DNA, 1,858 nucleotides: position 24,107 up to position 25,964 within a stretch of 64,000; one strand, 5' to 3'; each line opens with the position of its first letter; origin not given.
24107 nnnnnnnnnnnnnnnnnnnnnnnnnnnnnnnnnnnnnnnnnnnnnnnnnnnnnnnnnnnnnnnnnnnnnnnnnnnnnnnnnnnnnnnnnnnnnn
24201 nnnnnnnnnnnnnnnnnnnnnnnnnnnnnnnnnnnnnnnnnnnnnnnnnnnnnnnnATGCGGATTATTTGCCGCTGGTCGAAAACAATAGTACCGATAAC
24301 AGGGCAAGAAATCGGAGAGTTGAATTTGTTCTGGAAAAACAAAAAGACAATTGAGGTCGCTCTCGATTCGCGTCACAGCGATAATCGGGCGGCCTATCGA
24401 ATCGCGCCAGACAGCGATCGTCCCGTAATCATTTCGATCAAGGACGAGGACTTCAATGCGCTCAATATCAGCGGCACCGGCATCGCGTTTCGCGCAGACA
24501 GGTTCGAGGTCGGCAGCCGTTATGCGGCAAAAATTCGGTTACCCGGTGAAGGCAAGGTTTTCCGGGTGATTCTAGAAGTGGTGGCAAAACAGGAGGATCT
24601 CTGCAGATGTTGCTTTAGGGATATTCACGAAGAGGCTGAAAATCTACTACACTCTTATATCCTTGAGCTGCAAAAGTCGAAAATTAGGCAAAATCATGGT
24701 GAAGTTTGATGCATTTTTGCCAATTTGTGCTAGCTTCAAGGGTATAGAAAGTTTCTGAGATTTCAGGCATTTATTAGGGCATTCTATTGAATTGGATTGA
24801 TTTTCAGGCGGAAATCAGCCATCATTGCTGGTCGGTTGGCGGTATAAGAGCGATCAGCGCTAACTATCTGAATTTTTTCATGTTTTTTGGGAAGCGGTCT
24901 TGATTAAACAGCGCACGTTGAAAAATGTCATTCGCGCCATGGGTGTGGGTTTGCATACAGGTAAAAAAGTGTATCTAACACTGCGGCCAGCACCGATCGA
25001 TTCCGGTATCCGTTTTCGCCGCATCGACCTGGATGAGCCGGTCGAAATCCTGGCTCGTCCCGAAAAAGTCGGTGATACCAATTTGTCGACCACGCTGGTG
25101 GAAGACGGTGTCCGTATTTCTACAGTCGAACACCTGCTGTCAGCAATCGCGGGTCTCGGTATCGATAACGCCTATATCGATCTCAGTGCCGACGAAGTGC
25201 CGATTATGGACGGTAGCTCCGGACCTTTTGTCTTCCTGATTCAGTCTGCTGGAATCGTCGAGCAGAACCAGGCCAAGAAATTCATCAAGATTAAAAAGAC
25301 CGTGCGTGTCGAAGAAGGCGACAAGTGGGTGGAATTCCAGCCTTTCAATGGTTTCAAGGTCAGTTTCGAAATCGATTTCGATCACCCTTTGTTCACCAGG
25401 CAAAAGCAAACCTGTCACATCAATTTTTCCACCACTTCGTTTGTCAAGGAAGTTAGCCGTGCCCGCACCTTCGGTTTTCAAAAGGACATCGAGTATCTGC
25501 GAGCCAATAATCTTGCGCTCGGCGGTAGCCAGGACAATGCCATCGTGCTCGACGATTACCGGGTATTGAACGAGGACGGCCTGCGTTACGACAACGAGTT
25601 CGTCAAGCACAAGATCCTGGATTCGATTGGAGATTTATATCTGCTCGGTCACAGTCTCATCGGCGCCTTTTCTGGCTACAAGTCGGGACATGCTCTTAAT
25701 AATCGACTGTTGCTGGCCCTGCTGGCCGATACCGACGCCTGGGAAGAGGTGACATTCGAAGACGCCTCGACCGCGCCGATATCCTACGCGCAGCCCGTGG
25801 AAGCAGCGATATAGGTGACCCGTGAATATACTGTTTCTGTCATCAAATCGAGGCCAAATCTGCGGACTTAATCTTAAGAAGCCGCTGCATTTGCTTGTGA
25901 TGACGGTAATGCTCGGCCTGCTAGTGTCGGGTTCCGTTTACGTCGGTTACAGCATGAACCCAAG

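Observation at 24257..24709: Stand-alone PilZ gene overlapping the 3' end of motB: candidate c-di-GMP flagellar brake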

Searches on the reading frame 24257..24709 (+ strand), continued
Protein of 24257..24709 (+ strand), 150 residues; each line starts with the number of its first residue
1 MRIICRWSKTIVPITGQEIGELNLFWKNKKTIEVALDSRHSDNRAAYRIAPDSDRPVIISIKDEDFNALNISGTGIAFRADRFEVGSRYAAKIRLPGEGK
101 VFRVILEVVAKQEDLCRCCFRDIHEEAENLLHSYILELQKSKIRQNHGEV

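Call 41: find_homologous_proteins(query=A3, max_evalue=0.00001)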
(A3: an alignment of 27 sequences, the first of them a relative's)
Query A3 (27 sequences) (132 aa, profile of the alignment): 117 proteins with E <= 0.00001 among 1373 candidates.
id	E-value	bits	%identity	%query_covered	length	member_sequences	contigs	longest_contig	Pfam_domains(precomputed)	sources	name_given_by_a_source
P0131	1.6e-39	153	100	100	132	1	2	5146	PF07238.20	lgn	-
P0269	1.0e-34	137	29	100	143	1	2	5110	PF07238.20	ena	-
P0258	3.4e-33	132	28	96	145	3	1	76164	PF07238.20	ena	-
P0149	4.3e-33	132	27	98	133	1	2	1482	PF07238.20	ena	-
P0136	5.1e-33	132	27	96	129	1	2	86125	-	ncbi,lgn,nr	ncbi:MAG: hypothetical protein CSB21_01945 [Deltaproteobacteria bacterium]|nr:MAG: hypothetical prot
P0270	6.8e-33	131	34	94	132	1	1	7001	PF07238.20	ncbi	-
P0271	1.9e-32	130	27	89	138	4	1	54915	PF07238.20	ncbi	-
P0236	6.5e-32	128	28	96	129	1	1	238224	PF07238.20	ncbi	-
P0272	1.6e-31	127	35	96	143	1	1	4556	PF07238.20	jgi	-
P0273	2.4e-31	126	32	98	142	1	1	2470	PF07238.20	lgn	-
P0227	4.4e-31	126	28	95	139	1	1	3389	-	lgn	-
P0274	1.1e-30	124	31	91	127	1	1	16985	-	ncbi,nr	ncbi:MAG: PilZ domain-containing protein [Desulfobacteraceae bacterium]|nr:PilZ domain-containing pr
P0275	1.2e-30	124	26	96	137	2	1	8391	PF07238.20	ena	-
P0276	1.7e-30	124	33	96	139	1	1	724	PF07238.20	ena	-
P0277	4.8e-30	122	29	96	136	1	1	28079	PF07238.20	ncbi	ncbi:MAG: PilZ domain-containing protein [Thermodesulfobacteriota bacterium]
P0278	6.9e-30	122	33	91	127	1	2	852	PF07238.20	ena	-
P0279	9.8e-30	121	31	95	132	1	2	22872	PF07238.20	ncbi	-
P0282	2.1e-29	120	33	91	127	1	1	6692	PF07238.20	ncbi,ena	-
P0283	2.7e-29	120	30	91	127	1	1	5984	PF07238.20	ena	-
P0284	2.8e-29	120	33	91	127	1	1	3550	PF07238.20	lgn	-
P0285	3.2e-29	120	35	91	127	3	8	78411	PF07238.20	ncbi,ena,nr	ncbi:MAG: hypothetical protein A2277_18585 [Desulfobacterales bacterium RIFOXYA12_FULL_46_15]|nr:MAG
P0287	3.9e-29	119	33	97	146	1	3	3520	PF07238.20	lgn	-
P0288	5.7e-29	119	30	96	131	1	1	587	PF07238.20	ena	-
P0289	6.5e-29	119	27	95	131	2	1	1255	PF07238.20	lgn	-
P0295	1.2e-28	118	32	96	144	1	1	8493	PF07238.20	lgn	-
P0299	1.6e-28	117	31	91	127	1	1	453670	PF07238.20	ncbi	-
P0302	4.2e-28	116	35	91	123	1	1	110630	PF07238.20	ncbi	ncbi:MAG: PilZ domain-containing protein [Pseudomonadota bacterium]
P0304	4.9e-28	116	30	93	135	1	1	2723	PF07238.20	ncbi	-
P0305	5.3e-28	116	29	98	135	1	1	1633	PF07238.20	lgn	-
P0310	6.9e-28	115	29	96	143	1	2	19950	PF07238.20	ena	-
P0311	6.9e-28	115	35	95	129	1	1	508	PF07238.20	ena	-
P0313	7.5e-28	115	30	96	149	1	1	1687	PF07238.20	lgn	-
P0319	1.7e-27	114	30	91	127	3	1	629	PF07238.20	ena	-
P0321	1.8e-27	114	29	91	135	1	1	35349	PF07238.20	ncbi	-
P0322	2.2e-27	114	24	96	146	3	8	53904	PF07238.20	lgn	-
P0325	2.6e-27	113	37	91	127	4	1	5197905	-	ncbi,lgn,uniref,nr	ncbi:PilZ domain-containing protein [Desulfobacula toluolica]|uniref:PilZ domain-containing protein 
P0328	3.2e-27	113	32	95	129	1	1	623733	PF07238.20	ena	-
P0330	4.1e-27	113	33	91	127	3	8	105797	PF07238.20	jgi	jgi:hypothetical protein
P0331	6.1e-27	112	27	95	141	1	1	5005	PF07238.20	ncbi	-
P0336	1.0e-26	112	33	96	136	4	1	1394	PF07238.20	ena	-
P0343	3.0e-26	110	32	96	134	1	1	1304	PF07238.20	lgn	-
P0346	3.8e-26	110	24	95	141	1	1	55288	PF07238.20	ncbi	-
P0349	4.9e-26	109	32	91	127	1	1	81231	PF07238.20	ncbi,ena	-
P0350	5.0e-26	109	28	93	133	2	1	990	PF07238.20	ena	-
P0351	6.3e-26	109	31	91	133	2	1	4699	PF07238.20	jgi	jgi:hypothetical protein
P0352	8.3e-26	109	27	94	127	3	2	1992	PF07238.20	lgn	-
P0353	8.6e-26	108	30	91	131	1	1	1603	PF07238.20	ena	-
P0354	1.1e-25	108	29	94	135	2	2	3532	PF07238.20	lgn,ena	-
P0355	1.1e-25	108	26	95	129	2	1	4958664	PF07238.20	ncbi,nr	ncbi:MAG: PilZ domain-containing protein [Desulfobacter sp.]|nr:MAG: PilZ domain-containing protein 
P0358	2.4e-25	107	30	93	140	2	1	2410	PF07238.20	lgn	-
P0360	2.9e-25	107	26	95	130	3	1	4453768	-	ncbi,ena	-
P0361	3.1e-25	107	28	93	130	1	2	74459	PF07238.20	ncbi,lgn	-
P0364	2.6e-24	104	30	91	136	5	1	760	PF07238.20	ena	-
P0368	7.1e-24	102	26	95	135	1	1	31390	PF07238.20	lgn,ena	-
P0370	5.0e-23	100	27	81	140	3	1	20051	PF07238.20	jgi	jgi:hypothetical protein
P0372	4.7e-22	96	31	89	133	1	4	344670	-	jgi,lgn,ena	-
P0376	3.5e-20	90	29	91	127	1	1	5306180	-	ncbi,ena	-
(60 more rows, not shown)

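Call 42: find_encoding_contigs(protein=P0325, flank=6000, max_places=2)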
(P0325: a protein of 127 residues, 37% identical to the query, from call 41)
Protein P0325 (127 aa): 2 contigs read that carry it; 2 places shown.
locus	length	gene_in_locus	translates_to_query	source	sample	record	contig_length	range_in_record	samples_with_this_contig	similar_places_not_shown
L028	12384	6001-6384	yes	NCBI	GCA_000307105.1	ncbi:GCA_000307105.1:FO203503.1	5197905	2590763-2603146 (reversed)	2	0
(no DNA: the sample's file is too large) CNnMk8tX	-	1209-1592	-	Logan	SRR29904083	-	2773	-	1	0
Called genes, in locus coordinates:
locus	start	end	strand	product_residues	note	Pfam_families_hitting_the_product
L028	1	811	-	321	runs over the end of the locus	PF00005:ABC_tran, PF08352:oligo_HPY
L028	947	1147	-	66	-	PF00313:CSD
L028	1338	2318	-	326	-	PF00005:ABC_tran, PF13304:AAA_21 (weak), PF08352:oligo_HPY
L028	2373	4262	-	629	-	PF00496:SBP_bac_5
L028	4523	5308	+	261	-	PF01618:MotA_ExbB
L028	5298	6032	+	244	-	PF13677:MotB_plug, PF00691:OmpA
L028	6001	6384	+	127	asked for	-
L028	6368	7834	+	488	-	PF00817:IMS, PF11799:IMS_C, PF00708:Acylphosphatase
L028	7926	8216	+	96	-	-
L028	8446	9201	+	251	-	-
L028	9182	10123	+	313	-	PF13623:SurA_N_2, PF13624:SurA_N_3, PF09312:SurA_N, PF13145:Rotamase_2, PF13616:Rotamase_3 (weak), PF00639:Rotamase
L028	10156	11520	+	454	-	PF03448:MgtE_N, PF00571:CBS, PF01769:MgtE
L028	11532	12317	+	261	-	PF11967:RecO_N, PF02565:RecO_C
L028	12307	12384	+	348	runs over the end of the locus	PF00288:GHMP_kinases_N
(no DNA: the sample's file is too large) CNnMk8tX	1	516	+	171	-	?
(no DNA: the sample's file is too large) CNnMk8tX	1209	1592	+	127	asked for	-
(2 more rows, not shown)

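Call 43: find_encoding_contigs(protein=P0360, flank=6000, max_places=2)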
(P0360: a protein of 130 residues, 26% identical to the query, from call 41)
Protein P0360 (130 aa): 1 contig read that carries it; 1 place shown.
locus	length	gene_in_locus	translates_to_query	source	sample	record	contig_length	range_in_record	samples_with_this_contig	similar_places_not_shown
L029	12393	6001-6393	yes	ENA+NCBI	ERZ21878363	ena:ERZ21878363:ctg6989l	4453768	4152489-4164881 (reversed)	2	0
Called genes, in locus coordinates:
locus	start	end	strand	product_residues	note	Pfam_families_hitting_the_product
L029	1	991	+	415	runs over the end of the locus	PF00070:Pyr_redox (faint), PF01266:DAO, PF03486:HI0933_like (faint), PF07992:Pyr_redox_2 (weak), PF13450:NAD_binding_8 (weak), PF13738:Pyr_redox_3 (faint)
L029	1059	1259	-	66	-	PF00313:CSD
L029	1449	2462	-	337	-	PF00005:ABC_tran, PF13304:AAA_21 (weak), PF08352:oligo_HPY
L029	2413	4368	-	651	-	PF00496:SBP_bac_5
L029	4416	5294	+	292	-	PF01618:MotA_ExbB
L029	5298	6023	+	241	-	PF13677:MotB_plug, PF00691:OmpA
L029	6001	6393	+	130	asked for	-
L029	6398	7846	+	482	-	PF00817:IMS, PF21999:IMS_HHH_1 (weak), PF11799:IMS_C, PF00708:Acylphosphatase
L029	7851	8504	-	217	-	PF02589:LUD_dom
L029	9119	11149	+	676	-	PF16177:ACAS_N, PF00501:AMP-binding, PF13193:AMP-binding_C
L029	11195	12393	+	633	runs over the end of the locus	PF16177:ACAS_N, PF00501:AMP-binding, PF13193:AMP-binding_C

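Call 45: find_encoding_contigs(protein=P0236, flank=6000, max_places=1)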
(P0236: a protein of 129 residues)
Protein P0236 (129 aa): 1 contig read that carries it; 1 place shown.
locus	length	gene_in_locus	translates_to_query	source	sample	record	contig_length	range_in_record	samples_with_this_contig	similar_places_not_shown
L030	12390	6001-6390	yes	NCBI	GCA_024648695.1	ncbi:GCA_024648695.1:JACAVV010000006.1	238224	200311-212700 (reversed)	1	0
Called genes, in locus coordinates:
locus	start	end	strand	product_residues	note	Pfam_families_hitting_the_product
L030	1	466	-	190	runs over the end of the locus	PF25084:LbH_EIF2B (faint), PF25087:GMPPB_C (faint), PF00132:Hexapep, PF14602:Hexapep_2 (weak)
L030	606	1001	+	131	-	-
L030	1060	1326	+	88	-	-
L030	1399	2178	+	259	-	PF14602:Hexapep_2 (faint), PF00132:Hexapep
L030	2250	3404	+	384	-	PF00266:Aminotran_5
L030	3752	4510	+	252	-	PF01618:MotA_ExbB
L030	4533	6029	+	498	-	PF13677:MotB_plug, PF00691:OmpA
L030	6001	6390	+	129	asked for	PF07238:PilZ (weak)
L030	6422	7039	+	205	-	-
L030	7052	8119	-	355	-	PF04055:Radical_SAM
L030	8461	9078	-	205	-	PF14597:Lactamase_B_5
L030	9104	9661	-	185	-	-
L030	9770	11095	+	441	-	PF08245:Mur_ligase_M, PF27239:FOL3_C, PF02875:Mur_ligase_C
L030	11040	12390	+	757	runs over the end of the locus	PF19838:LptD_2, PF04453:LptD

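Call 46: find_encoding_contigs(protein=P0258, flank=6000, max_places=1)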
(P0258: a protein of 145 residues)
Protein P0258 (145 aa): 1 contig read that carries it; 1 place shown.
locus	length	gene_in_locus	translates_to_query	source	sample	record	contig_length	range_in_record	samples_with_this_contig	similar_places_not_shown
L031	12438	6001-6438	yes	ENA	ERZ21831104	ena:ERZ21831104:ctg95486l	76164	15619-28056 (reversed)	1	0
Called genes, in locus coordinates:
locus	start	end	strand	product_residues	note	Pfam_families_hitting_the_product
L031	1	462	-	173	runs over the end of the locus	PF00132:Hexapep (weak), PF25087:GMPPB_C (faint), PF25084:LbH_EIF2B, PF21711:DCTN5 (faint), PF00132:Hexapep (weak), PF14602:Hexapep_2 (weak)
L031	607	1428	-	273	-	-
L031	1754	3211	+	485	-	PF01551:Peptidase_M23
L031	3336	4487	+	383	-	PF04187:Cofac_haem_bdg, PF00595:PDZ (weak), PF13180:PDZ_2, PF17820:PDZ_6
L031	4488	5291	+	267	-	PF20560:MotA_N, PF01618:MotA_ExbB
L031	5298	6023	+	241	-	PF13677:MotB_plug, PF00691:OmpA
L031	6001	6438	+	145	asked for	PF07238:PilZ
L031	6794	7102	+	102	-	PF01740:STAS, PF13466:STAS_2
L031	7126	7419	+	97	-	PF13466:STAS_2, PF01740:STAS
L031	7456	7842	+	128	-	PF00072:Response_reg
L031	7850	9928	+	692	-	PF01627:Hpt, PF02895:H-kinase_dim, PF02518:HATPase_c, PF01584:CheW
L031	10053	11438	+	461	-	PF01627:Hpt (weak), PF01584:CheW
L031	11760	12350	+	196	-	PF03975:CheD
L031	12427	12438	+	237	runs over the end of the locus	PF01339:CheB_methylest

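Call 49: find_encoding_contigs(protein=P0302, flank=5000, max_places=1)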
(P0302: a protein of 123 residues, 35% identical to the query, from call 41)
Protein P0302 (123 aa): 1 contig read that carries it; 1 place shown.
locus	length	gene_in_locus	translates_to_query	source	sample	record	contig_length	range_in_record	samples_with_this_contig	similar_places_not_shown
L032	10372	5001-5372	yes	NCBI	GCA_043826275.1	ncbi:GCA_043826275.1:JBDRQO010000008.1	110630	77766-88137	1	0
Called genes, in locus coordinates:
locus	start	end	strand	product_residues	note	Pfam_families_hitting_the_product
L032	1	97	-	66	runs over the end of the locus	PF00313:CSD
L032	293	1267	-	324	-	PF00005:ABC_tran, PF13304:AAA_21 (weak), PF08352:oligo_HPY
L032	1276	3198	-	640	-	PF00496:SBP_bac_5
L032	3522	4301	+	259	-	PF01618:MotA_ExbB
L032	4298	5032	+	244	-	PF13677:MotB_plug, PF00691:OmpA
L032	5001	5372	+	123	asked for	PF07238:PilZ (weak)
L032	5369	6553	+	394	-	PF00817:IMS, PF21999:IMS_HHH_1 (weak), PF11799:IMS_C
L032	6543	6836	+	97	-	PF00708:Acylphosphatase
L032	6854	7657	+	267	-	PF02698:DUF218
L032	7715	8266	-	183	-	PF13185:GAF_2, PF01590:GAF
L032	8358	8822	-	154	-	-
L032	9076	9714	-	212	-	PF02593:DUF166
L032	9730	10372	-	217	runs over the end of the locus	PF02589:LUD_dom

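Call 50: find_encoding_contigs(protein=P0376, flank=5000, max_places=1)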
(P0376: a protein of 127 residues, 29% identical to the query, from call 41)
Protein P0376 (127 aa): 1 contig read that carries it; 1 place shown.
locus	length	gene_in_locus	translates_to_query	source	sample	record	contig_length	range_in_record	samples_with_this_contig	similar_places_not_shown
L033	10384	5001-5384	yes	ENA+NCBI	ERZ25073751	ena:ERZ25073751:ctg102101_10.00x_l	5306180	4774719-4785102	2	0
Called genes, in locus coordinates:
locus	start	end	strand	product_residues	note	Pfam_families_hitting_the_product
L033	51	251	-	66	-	PF00313:CSD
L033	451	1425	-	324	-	PF00005:ABC_tran, PF02463:SMC_N (faint), PF13304:AAA_21 (weak), PF08352:oligo_HPY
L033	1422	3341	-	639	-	PF00496:SBP_bac_5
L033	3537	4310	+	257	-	PF01618:MotA_ExbB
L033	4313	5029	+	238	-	PF13677:MotB_plug, PF00691:OmpA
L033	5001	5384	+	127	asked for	-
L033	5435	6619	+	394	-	PF00817:IMS, PF11798:IMS_HHH (weak), PF11799:IMS_C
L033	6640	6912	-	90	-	PF02593:DUF166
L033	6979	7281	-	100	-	PF02593:DUF166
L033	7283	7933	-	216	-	PF02589:LUD_dom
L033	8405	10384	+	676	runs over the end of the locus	PF16177:ACAS_N, PF00501:AMP-binding, PF13193:AMP-binding_C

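Call 51: find_encoding_contigs(protein=P0372, flank=5000, max_places=1)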
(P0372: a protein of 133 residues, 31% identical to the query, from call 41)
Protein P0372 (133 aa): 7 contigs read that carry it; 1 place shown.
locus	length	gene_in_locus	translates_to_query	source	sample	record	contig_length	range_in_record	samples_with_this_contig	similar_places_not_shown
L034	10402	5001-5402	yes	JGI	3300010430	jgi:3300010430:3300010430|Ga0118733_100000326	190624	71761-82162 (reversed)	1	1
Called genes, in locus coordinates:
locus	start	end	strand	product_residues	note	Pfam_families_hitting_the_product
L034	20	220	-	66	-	PF00313:CSD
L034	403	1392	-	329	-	PF00005:ABC_tran, PF13304:AAA_21 (faint), PF08352:oligo_HPY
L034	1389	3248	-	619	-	PF00496:SBP_bac_5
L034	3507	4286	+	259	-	PF01618:MotA_ExbB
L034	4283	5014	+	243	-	PF13677:MotB_plug, PF00691:OmpA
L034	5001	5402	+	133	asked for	-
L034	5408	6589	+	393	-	PF00817:IMS, PF21999:IMS_HHH_1, PF11799:IMS_C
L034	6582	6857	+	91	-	PF00708:Acylphosphatase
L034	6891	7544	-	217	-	PF02589:LUD_dom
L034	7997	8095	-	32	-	-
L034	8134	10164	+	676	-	PF16177:ACAS_N, PF00501:AMP-binding, PF13193:AMP-binding_C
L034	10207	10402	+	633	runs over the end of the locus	PF16177:ACAS_N, PF00501:AMP-binding, PF13193:AMP-binding_C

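Call 64: list_cluster_members(proteins=[P0376, P0360, P0299, P0328, P0236, P0271, P0099, P0111, P0045, P0001])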
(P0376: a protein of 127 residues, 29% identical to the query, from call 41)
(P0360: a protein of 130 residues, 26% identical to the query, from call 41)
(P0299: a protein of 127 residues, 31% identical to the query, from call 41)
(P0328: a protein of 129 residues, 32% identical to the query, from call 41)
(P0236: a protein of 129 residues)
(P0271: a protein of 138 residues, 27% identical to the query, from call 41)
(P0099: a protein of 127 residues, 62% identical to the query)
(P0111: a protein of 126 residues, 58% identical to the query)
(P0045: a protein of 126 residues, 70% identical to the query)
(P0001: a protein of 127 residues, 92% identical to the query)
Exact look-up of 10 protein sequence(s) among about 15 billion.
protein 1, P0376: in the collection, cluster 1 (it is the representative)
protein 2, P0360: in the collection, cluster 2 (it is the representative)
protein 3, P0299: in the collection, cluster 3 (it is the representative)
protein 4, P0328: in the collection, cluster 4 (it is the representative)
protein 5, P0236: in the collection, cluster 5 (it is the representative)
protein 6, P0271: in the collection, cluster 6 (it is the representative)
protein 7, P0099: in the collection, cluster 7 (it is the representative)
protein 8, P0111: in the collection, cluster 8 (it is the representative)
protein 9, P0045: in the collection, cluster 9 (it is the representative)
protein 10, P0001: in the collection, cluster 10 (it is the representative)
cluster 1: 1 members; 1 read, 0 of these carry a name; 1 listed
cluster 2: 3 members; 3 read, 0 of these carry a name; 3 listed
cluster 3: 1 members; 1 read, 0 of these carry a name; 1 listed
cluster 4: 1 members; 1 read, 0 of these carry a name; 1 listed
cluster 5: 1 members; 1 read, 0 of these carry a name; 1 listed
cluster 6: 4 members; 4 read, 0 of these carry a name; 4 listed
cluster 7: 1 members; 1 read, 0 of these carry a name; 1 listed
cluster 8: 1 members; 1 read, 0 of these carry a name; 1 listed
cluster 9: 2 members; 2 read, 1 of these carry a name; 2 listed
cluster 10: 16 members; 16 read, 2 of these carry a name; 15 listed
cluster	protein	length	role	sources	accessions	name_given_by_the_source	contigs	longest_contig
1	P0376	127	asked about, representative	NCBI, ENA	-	-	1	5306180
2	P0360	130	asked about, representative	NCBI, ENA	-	-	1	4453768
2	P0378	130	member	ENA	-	-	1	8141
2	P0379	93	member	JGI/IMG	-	-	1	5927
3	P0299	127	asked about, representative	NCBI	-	-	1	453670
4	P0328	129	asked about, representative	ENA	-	-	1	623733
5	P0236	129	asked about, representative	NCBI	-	-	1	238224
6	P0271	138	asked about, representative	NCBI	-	-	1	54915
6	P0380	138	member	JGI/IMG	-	-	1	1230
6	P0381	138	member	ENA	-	-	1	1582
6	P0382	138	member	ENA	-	-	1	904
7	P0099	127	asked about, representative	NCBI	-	-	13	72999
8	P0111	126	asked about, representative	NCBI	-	-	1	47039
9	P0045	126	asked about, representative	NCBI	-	-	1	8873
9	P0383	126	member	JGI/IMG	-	hypothetical protein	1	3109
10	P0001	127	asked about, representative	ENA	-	-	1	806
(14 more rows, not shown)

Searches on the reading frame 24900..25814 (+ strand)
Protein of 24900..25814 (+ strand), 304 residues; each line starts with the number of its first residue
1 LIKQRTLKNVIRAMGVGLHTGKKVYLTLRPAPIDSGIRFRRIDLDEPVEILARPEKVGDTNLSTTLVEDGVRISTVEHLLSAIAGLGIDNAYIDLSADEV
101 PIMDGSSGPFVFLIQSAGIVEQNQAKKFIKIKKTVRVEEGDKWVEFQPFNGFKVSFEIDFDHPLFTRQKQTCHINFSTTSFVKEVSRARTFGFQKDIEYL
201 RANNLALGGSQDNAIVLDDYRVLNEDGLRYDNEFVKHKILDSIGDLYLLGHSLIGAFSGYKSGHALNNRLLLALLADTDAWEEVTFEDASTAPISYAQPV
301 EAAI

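Call 3: search_protein_families(library=pfam, proteins=[window:24900-25814:+], max_evalue=0.1)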
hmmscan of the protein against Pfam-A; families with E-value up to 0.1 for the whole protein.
window:24900-25814:+ (304 aa): 1 family
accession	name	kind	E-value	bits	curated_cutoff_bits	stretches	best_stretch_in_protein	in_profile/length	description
PF03331.19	LpxC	-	2e-110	369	27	1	4-275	1-267/268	UDP-3-O-acyl N-acetylglycosamine deacetylase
